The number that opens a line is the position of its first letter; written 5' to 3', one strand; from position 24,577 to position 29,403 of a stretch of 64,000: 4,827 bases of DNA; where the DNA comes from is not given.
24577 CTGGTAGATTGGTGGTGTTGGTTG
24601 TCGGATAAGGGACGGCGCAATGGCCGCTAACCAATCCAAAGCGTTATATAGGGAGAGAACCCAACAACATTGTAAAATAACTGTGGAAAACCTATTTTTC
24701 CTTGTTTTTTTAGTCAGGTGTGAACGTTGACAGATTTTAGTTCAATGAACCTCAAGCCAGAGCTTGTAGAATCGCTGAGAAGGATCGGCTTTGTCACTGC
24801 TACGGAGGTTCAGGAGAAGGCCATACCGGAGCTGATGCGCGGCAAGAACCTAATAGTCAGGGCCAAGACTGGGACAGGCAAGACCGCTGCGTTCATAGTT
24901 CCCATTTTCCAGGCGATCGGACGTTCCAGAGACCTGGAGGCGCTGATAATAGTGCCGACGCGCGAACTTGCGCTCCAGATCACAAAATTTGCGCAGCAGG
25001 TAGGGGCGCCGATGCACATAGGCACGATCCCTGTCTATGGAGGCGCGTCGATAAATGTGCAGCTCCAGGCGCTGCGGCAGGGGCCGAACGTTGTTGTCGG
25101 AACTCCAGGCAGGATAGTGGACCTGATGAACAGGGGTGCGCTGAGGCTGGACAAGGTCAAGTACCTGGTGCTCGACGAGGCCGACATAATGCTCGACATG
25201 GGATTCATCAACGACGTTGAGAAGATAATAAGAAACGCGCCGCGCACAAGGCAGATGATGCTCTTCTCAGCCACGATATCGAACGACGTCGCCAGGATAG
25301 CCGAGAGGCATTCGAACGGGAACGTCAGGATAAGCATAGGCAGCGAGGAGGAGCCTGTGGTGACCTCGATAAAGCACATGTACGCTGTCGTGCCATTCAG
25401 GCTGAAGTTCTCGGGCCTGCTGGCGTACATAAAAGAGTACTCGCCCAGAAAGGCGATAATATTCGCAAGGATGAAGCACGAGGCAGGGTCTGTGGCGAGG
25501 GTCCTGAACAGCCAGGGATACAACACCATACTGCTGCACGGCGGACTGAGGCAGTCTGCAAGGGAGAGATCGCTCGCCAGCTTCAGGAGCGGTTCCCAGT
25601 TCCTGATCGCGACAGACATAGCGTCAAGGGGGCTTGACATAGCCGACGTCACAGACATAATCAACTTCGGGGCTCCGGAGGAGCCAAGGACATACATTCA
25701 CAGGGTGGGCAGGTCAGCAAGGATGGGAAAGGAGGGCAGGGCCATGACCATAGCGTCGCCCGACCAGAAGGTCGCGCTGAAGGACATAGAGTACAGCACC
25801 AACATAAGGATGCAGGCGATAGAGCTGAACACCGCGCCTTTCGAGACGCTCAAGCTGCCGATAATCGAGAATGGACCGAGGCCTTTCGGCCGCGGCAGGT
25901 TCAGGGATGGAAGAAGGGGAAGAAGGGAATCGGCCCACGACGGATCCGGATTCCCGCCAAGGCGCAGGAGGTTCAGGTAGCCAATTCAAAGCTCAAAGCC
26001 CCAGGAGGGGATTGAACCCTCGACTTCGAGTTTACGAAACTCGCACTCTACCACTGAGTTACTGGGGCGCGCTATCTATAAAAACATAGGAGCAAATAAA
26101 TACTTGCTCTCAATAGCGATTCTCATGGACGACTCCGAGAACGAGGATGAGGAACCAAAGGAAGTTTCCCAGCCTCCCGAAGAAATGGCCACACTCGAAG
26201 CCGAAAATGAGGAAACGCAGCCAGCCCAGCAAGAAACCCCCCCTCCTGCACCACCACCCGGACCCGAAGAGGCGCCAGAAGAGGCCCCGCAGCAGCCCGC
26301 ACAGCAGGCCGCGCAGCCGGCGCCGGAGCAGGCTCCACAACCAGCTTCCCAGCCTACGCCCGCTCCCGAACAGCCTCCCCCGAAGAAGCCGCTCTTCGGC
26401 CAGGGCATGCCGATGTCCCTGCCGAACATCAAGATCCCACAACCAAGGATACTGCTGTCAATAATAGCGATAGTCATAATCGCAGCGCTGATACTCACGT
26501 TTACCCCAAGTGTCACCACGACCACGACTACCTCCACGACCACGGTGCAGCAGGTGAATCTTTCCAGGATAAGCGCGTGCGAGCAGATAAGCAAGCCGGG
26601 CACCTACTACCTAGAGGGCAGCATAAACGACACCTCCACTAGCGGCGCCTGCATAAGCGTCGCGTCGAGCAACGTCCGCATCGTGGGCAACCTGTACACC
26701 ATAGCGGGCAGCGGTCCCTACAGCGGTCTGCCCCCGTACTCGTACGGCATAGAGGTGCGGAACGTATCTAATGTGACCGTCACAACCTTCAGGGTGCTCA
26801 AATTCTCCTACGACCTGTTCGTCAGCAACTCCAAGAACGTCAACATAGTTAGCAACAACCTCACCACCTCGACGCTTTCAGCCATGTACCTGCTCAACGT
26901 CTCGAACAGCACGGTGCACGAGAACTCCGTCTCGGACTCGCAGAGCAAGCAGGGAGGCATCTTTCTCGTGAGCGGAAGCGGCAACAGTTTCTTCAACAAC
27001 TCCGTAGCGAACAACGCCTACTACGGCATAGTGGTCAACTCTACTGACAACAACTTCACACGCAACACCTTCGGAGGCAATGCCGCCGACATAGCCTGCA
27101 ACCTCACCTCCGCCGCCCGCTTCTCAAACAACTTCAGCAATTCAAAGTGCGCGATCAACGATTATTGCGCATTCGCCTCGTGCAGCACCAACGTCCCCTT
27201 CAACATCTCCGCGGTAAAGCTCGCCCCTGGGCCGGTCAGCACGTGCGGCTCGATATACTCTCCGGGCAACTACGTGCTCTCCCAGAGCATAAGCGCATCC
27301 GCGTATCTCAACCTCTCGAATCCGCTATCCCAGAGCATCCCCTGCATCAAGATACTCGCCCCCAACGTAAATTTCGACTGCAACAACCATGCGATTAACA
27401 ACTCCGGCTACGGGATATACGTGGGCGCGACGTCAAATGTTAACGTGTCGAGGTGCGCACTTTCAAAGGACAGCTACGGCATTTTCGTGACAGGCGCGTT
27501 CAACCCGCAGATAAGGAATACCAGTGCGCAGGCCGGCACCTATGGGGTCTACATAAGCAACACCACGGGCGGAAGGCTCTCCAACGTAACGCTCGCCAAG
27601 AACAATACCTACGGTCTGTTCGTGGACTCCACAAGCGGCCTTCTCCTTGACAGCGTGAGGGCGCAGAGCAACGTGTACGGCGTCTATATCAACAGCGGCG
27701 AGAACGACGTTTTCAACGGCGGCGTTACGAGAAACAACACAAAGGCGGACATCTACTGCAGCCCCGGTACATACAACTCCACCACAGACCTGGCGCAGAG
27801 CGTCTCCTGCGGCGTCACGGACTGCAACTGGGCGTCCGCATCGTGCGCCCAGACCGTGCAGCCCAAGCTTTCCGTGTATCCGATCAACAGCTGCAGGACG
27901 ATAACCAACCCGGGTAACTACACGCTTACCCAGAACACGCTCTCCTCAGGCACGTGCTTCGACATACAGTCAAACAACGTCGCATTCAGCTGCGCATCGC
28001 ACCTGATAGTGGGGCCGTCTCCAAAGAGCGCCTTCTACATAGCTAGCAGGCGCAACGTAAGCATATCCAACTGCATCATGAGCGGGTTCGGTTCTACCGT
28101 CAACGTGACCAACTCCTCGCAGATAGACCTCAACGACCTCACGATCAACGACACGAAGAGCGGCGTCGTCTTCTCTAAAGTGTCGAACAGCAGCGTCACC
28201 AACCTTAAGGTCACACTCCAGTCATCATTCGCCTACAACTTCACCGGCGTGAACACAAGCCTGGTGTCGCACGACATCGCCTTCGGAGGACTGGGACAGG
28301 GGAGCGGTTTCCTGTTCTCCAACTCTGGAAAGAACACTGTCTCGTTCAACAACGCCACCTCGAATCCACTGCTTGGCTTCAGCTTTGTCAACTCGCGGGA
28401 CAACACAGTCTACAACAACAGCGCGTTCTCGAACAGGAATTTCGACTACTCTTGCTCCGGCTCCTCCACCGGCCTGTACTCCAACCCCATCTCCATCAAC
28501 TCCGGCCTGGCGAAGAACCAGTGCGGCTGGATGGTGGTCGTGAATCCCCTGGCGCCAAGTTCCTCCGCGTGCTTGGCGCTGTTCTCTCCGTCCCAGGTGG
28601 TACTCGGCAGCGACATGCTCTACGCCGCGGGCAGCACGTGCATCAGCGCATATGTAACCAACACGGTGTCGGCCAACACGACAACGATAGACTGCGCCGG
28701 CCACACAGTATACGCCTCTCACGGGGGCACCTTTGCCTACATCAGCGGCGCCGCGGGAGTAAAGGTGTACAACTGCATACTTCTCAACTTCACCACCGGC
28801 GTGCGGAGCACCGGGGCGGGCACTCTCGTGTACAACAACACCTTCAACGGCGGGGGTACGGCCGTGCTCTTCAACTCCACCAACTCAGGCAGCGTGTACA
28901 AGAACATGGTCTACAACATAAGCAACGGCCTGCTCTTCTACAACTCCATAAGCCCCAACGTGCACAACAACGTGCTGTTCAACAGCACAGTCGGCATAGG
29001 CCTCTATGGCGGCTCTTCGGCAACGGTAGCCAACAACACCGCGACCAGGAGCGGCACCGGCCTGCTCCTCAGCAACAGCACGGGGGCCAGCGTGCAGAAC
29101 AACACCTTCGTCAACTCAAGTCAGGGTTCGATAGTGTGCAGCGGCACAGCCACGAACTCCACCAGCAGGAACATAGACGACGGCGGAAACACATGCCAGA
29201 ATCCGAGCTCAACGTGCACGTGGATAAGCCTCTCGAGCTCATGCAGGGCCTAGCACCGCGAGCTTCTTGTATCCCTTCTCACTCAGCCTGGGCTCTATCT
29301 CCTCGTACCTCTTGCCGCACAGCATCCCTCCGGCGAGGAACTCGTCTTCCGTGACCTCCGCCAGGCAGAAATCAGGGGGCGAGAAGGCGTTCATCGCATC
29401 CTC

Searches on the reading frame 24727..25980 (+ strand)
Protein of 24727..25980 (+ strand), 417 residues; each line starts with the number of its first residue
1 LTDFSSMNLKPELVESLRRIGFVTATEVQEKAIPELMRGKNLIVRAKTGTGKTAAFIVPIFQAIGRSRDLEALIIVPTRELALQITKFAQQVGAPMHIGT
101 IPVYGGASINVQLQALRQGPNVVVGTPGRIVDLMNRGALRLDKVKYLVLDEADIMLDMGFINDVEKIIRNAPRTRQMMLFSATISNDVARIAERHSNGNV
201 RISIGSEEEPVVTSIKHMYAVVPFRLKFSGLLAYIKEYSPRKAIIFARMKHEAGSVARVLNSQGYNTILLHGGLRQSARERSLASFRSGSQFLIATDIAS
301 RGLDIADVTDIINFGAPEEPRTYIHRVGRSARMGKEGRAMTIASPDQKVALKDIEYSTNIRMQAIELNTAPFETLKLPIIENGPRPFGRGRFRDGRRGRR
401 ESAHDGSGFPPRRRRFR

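Call 95: search_protein_families(library=pfam, proteins=[window:24727-25980:+], max_evalue=0.00001)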
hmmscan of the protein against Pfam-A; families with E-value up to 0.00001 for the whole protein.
window:24727-25980:+ (417 aa): 3 families
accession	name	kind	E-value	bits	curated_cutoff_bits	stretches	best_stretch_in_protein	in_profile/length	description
PF00270.35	DEAD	-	9.6e-48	162.5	26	1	26-190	1-166/167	DEAD/DEAH box helicase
PF00271.37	Helicase_C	-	3.8e-26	92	23.5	1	228-334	3-110/110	Helicase conserved C-terminal domain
PF04851.21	ResIII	-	1.2e-06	29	22.5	1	26-184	5-162/164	Type III restriction enzyme, res subunit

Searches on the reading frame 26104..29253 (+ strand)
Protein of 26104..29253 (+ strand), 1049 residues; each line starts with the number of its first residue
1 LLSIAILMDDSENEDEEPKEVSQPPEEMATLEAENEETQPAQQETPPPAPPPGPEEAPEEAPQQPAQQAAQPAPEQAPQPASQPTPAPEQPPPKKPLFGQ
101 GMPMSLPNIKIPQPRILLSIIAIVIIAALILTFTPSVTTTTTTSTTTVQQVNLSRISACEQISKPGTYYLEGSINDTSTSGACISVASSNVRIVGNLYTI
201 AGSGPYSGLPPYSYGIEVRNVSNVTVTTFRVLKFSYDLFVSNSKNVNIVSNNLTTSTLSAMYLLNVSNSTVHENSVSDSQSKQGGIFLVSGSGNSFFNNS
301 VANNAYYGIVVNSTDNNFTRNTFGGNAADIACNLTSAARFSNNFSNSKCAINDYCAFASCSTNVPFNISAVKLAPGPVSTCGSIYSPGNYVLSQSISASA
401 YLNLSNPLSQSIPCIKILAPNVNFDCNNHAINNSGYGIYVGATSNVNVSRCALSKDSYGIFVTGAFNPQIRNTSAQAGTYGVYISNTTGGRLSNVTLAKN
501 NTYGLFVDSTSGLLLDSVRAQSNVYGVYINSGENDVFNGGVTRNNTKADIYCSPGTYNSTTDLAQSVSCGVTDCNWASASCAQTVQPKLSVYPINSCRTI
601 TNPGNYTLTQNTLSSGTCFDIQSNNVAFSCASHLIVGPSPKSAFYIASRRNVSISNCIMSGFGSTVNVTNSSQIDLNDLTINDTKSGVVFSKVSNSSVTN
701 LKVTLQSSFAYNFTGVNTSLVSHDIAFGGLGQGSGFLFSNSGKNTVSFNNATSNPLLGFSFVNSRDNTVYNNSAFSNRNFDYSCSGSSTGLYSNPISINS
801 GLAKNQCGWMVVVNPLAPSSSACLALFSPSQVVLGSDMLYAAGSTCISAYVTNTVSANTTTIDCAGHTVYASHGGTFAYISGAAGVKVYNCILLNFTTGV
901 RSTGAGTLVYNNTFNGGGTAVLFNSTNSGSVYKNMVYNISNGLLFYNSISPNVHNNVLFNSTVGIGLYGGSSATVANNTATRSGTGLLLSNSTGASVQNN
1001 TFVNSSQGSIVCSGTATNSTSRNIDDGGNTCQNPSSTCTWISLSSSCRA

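Call 95: search_protein_families(library=pfam, proteins=[window:26104-29253:+], max_evalue=0.00001)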
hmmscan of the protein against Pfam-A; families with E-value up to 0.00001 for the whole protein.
window:26104-29253:+ (1049 aa): 2 families
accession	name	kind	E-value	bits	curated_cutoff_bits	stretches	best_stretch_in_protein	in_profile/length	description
PF05048.19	NosD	-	2.3e-38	132.2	23.6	4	174-346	31-188/212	Periplasmic copper-binding protein (NosD)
PF13229.12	Beta_helix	-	4.1e-36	124.4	25.9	3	214-352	1-143/158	Right handed beta helix region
